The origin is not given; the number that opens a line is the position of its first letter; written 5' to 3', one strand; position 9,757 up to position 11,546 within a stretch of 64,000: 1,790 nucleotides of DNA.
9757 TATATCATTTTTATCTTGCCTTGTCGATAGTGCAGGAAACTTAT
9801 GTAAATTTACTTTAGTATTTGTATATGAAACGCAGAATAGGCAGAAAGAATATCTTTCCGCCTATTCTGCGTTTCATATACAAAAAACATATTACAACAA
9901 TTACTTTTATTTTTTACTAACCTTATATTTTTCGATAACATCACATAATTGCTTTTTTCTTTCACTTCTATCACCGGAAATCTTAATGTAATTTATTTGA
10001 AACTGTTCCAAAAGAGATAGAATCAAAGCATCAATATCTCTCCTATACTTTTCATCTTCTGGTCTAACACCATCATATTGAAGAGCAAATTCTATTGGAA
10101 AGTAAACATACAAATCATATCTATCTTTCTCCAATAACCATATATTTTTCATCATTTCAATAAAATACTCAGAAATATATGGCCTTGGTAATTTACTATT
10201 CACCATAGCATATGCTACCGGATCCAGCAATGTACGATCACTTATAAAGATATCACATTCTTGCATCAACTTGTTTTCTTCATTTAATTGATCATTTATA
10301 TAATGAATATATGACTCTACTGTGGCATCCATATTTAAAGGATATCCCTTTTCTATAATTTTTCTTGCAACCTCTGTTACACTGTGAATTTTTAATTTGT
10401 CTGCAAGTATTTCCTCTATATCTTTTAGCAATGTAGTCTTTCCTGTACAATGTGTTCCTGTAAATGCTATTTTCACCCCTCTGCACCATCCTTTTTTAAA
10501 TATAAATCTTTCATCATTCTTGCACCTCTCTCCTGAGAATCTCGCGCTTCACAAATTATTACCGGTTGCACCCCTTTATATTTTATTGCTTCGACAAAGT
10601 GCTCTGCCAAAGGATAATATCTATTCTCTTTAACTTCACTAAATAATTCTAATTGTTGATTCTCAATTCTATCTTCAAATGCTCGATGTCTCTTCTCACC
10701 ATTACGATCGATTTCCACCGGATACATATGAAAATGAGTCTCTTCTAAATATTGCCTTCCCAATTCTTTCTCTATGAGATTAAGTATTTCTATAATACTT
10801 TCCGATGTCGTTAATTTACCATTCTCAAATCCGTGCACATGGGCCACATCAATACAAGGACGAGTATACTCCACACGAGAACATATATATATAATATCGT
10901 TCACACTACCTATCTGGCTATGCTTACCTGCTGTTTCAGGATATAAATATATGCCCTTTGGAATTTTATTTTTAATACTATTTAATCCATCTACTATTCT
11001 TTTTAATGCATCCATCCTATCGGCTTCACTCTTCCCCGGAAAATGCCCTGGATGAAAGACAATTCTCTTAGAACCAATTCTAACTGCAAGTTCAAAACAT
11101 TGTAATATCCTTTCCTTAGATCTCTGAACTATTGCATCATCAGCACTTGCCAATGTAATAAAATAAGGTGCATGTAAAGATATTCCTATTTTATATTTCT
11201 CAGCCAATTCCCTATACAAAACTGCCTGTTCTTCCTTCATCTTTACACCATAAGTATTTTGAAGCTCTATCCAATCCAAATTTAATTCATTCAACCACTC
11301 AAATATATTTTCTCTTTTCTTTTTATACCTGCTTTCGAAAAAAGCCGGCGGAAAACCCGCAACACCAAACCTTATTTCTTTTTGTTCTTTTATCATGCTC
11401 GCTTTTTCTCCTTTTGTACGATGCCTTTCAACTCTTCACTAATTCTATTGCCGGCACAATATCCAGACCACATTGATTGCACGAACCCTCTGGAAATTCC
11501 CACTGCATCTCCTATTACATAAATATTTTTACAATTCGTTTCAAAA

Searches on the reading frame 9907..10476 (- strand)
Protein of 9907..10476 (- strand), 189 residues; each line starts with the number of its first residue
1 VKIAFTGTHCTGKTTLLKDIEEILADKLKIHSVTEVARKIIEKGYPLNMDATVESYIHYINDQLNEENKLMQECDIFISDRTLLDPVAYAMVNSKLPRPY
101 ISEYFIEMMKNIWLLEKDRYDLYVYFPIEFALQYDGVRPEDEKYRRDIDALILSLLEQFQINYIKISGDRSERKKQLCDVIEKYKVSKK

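Call 3: search_protein_families(library=pfam, proteins=[window:9907-10476:-], max_evalue=0.1)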
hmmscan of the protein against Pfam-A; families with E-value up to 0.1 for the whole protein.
window:9907-10476:- (189 aa): 4 families
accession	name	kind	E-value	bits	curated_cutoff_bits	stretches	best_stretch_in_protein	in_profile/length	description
PF13521.12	AAA_28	-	4.4e-26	92.5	27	1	2-173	1-164/164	AAA domain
PF13238.12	AAA_18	-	0.00011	23.1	29.4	1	3-91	1-89/128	AAA domain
PF00503.26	G-alpha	-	0.026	14.1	48.8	0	1-113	22-120/333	G-protein alpha subunit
PF00547.23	Urease_gamma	-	0.027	15.3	23.9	1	25-88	8-74/99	Urease, gamma subunit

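Call 4: search_protein_families(library=padloc, proteins=[window:9907-10476:-], max_evalue=0.1)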
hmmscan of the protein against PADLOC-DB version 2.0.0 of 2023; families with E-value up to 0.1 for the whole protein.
window:9907-10476:- (189 aa): 1 family
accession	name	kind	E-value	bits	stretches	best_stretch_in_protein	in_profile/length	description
PDLC02911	VakA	-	0.0013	17.3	1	1-73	3-69/163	-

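Call 5: search_protein_families(library=ncbifam, proteins=[window:9907-10476:-], max_evalue=0.1)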
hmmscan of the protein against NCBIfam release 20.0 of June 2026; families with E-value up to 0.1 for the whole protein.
window:9907-10476:- (189 aa): 7 families
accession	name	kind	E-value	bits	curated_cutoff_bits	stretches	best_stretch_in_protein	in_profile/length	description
TIGR01526.1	nadR_NMN_Atrans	equivalog_domain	7.3e-06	25.4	341.15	1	3-172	165-322/325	nicotinamide-nucleotide adenylyltransferase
NF003012.0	PRK03839.1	equivalog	0.00066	19.7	152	1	1-71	1-70/180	putative kinase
NF000168.2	ABCF_Msr_all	exception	0.012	14.2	680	1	2-59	324-379/487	Msr family ABC-F type ribosomal protection protein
NF000355.4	ribo_prot_ABC_F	equivalog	0.022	13.7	380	1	2-64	341-405/499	ribosomal protection-like ABC-F family protein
NF005988.0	PRK08099.1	equivalog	0.023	13.8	201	0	115-184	334-405/411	multifunctional transcriptional regulator/nicotinamide-nucleotide adenylyltransferase/ribosylnicotinamide kinase NadR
NF010248.0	PRK13695.1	equivalog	0.069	12.9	156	0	1-31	4-35/180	NTPase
NF010592.0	PRK13986.1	equivalog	0.094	12.3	353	0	26-92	9-78/238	urease subunit alpha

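Call 20: search_protein_families(library=phrogs, proteins=[window:9907-10476:-], max_evalue=0.01)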
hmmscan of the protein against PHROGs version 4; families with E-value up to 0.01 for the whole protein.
window:9907-10476:- (189 aa): 3 families
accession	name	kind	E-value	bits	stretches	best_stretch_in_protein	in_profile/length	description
phrog_2107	-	other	2.2e-31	110.1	1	1-183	4-193/201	thymidylate kinase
phrog_3462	-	moron, auxiliary metabolic gene and host takeover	1.2e-14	55.3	1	2-184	168-340/346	nicotinamide-nucleotide adenylyltransferase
phrog_761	-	other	9.5e-10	39.6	1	3-131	22-148/362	thymidylate kinase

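Call 23: search_solved_structures(query=window:9907-10476:-, max_evalue=0.01)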
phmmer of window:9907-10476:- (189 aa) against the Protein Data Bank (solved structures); distinct sequences matched with E-value up to 0.01: 0.

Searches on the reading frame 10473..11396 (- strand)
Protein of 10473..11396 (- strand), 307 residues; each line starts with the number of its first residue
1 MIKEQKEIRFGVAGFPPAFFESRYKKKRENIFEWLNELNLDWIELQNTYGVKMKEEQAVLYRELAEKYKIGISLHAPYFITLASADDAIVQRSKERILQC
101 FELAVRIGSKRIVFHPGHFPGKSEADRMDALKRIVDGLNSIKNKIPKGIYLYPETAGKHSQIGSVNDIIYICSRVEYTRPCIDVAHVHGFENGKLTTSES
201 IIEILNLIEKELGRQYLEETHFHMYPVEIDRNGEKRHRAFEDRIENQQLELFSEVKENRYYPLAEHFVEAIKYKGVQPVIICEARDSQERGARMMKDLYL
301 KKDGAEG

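Call 3: search_protein_families(library=pfam, proteins=[window:10473-11396:-], max_evalue=0.1)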
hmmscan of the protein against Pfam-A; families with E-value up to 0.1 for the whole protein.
window:10473-11396:- (307 aa): 1 family
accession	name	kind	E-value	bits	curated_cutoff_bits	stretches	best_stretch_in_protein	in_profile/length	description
PF01261.30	AP_endonuc_2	-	9.7e-27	94.7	31.1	1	32-242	1-204/249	Xylose isomerase-like TIM barrel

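Call 4: search_protein_families(library=padloc, proteins=[window:10473-11396:-], max_evalue=0.1)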
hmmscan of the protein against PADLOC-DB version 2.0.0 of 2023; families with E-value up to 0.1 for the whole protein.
window:10473-11396:- (307 aa): 0 families

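Call 5: search_protein_families(library=ncbifam, proteins=[window:10473-11396:-], max_evalue=0.1)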
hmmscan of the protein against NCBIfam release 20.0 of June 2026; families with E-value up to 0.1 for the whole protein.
window:10473-11396:- (307 aa): 8 families
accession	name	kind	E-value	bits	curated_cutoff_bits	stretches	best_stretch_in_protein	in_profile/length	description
TIGR00587.1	nfo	subfamily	8.3e-19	67.9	129.65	1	47-222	37-216/279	deoxyribonuclease IV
NF002197.0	PRK01060.1-2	equivalog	1.6e-12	47.1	376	1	53-237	52-239/289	deoxyribonuclease IV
NF002196.0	PRK01060.1-1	equivalog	2.9e-12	46.5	333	1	46-189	39-185/297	deoxyribonuclease IV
NF002199.0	PRK01060.1-4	equivalog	1.3e-11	44.1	315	1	66-244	57-239/282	deoxyribonuclease IV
NF002198.0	PRK01060.1-3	equivalog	2.3e-08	34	244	1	54-189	37-170/253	deoxyribonuclease IV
NF041277.1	coba_remo_CbiR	equivalog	0.0096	15.5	105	1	41-130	31-123/249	cobamide remodeling phosphodiesterase CbiR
TIGR02629.1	L_rham_iso_rhiz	equivalog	0.019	13.9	646.75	1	78-154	133-210/412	L-rhamnose catabolism isomerase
TIGR02635.1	RhaI_grampos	equivalog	0.068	12.1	531.35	0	80-151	101-173/378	L-rhamnose isomerase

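Call 20: search_protein_families(library=phrogs, proteins=[window:10473-11396:-], max_evalue=0.01)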
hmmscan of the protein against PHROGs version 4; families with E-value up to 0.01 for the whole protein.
window:10473-11396:- (307 aa): 0 families

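Call 21: search_solved_structures(query=window:10473-11396:-, max_evalue=0.01)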
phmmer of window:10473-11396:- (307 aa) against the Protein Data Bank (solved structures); distinct sequences matched with E-value up to 0.01: 13.
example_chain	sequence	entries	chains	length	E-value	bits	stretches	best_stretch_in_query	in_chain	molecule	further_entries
2x7v_A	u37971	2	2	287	1.2e-11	48.2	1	59-238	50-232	PROBABLE ENDONUCLEASE 4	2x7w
4hno_A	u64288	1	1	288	1.3e-11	48.2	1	59-238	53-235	Probable endonuclease 4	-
8axy_A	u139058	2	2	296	3.2e-08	37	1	52-235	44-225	Probable endonuclease 4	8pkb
8edd_A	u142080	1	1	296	3.2e-08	37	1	52-235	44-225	Probable endonuclease 4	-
24uu_A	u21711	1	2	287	1.1e-07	35.3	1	70-234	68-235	Probable endonuclease 4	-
3aal_A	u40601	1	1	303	6.7e-06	29.4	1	72-201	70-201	Probable endonuclease 4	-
5zhz_A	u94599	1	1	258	2.5e-05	27.5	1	70-186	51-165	Probable endonuclease 4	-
10nh_A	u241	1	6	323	3.5e-05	27.1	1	66-237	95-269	Apurinic endonuclease (APN1)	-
1qtw_A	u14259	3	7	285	0.0017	21.5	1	71-226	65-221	ENDONUCLEASE IV | Endonuclease 4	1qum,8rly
2nqh_A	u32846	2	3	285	0.0018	21.4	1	71-226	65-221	Endonuclease 4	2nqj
3wqo_A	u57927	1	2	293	0.0023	21.1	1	45-121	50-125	Uncharacterized protein MJ1311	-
3ayt_A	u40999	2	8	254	0.007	19.5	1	56-142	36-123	Putative uncharacterized protein TTHB071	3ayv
4k1g_A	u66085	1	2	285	0.01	19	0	77-226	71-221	Endonuclease 4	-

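Call 41: search_solved_structures(query=window:10473-11396:-, max_evalue=0.01, show_alignments=1)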
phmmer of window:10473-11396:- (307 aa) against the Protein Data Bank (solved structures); distinct sequences matched with E-value up to 0.01: 13.
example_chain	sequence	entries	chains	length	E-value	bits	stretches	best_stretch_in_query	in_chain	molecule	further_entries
2x7v_A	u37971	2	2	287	1.2e-11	48.2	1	59-238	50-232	PROBABLE ENDONUCLEASE 4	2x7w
4hno_A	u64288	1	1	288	1.3e-11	48.2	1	59-238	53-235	Probable endonuclease 4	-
8axy_A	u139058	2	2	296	3.2e-08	37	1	52-235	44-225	Probable endonuclease 4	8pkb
8edd_A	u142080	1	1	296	3.2e-08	37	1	52-235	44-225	Probable endonuclease 4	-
24uu_A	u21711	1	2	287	1.1e-07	35.3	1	70-234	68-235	Probable endonuclease 4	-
3aal_A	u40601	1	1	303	6.7e-06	29.4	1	72-201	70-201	Probable endonuclease 4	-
5zhz_A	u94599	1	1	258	2.5e-05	27.5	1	70-186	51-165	Probable endonuclease 4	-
10nh_A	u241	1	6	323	3.5e-05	27.1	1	66-237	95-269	Apurinic endonuclease (APN1)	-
1qtw_A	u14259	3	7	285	0.0017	21.5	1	71-226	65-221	ENDONUCLEASE IV | Endonuclease 4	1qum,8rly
2nqh_A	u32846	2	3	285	0.0018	21.4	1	71-226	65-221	Endonuclease 4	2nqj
3wqo_A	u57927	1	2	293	0.0023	21.1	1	45-121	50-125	Uncharacterized protein MJ1311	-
3ayt_A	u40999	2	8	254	0.007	19.5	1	56-142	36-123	Putative uncharacterized protein TTHB071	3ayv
4k1g_A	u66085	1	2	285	0.01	19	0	77-226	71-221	Endonuclease 4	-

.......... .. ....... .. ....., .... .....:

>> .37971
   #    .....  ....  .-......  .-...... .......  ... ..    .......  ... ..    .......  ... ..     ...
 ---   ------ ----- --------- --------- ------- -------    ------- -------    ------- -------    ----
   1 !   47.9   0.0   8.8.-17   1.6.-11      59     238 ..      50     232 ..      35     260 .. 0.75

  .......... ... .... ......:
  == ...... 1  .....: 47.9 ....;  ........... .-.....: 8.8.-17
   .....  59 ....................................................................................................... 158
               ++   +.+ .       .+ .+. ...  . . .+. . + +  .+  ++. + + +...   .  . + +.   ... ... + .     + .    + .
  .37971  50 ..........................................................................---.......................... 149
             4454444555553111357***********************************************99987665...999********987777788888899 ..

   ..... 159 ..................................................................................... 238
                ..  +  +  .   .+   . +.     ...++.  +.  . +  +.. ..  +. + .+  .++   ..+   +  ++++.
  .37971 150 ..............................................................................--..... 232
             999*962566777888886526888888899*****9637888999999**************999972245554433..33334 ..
